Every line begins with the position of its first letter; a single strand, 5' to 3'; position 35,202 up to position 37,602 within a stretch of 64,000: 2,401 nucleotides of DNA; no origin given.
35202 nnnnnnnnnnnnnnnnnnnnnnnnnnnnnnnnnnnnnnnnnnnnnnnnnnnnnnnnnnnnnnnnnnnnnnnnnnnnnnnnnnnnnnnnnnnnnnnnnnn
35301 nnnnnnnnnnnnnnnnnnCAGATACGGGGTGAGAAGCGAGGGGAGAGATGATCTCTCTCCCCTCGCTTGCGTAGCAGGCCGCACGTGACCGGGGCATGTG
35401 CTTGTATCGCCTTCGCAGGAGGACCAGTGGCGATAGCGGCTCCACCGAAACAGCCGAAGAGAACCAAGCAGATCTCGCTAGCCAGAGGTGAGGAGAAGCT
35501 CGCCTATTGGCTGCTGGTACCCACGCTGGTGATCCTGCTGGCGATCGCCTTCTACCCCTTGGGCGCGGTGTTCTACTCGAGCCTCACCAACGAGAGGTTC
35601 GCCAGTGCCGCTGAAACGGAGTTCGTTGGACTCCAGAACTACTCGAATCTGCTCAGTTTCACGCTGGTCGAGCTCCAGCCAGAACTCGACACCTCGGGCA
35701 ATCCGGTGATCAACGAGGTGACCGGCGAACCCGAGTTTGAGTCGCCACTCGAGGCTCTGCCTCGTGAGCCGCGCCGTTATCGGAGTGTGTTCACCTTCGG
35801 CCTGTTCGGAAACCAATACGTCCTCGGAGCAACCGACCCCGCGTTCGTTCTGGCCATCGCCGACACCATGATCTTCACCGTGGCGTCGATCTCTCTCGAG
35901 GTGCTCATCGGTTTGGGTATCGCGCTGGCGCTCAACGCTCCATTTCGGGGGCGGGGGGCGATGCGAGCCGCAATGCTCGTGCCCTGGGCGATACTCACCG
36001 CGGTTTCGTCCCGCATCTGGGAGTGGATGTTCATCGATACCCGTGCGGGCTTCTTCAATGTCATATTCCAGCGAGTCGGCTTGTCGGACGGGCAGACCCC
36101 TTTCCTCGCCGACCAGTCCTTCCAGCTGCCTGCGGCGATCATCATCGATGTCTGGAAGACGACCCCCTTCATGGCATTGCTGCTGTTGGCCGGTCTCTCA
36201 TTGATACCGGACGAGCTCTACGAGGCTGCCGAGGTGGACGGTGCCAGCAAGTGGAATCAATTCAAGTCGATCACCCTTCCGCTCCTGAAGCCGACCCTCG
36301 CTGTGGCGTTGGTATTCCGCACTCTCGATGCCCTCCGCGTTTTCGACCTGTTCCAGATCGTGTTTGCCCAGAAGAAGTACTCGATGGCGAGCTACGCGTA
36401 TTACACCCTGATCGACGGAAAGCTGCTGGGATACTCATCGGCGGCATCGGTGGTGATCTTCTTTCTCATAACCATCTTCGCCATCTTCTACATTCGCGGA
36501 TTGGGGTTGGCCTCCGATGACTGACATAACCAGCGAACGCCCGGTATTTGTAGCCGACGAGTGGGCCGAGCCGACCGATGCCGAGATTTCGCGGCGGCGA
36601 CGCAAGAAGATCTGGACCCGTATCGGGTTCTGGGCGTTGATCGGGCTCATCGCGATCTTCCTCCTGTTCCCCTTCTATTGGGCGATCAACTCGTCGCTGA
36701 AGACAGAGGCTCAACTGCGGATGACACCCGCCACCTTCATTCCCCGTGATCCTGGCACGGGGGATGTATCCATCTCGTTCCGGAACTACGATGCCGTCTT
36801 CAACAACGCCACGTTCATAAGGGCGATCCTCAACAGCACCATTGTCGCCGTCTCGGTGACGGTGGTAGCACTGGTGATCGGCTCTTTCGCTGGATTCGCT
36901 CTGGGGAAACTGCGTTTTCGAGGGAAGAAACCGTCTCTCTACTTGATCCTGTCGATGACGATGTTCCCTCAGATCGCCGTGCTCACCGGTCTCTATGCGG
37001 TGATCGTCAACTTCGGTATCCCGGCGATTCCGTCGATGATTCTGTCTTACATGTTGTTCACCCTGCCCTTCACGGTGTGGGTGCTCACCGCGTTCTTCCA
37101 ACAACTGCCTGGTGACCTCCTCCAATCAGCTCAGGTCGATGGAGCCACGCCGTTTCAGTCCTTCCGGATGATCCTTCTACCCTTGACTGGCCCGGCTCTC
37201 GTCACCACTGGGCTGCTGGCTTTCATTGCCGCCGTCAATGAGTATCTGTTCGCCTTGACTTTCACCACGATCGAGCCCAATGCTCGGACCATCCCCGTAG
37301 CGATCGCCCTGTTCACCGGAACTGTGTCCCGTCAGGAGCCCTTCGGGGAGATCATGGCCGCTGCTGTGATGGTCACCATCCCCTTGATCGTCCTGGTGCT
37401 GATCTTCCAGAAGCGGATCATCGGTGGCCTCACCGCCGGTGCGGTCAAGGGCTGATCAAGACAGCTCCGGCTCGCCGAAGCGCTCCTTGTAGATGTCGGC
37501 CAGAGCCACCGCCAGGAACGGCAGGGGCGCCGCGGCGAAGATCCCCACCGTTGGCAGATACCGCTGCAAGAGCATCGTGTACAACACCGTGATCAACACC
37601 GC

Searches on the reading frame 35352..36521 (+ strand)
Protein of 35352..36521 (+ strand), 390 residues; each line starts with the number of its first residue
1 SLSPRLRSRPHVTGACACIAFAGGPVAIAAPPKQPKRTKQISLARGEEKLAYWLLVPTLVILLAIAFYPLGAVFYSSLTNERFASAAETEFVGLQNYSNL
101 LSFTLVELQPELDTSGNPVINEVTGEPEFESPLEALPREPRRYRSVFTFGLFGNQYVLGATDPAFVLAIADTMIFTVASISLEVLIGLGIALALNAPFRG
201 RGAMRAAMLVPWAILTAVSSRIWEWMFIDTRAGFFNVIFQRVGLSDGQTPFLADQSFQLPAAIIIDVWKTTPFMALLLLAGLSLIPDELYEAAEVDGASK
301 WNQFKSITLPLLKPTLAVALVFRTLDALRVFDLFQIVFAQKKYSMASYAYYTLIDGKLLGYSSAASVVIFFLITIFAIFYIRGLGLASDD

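Call 93: search_protein_families(library=pfam, proteins=[window:35352-36521:+], max_evalue=0.0001)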
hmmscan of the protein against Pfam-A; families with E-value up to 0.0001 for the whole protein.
window:35352-36521:+ (390 aa): 1 family
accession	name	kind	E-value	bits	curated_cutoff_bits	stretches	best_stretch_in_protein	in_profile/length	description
PF00528.27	BPD_transp_1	-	6.6e-13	49.2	26.4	1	186-380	2-175/184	Binding-protein-dependent transport system inner membrane component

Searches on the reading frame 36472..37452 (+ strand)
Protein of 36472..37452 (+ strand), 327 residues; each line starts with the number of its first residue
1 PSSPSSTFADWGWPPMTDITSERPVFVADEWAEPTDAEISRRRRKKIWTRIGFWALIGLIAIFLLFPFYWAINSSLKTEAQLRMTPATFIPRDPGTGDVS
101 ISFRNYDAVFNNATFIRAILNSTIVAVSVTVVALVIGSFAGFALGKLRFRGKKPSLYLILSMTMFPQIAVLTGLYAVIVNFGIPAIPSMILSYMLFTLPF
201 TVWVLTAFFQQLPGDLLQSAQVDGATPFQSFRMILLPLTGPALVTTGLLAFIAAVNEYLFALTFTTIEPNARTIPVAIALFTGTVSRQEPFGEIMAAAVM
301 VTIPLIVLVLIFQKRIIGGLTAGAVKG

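Call 93: search_protein_families(library=pfam, proteins=[window:36472-37452:+], max_evalue=0.0001)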
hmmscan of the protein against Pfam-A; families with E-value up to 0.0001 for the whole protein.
window:36472-37452:+ (327 aa): 1 family
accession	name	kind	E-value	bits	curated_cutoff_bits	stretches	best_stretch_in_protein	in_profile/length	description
PF00528.27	BPD_transp_1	-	5.3e-15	56.1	26.4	1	135-316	3-178/184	Binding-protein-dependent transport system inner membrane component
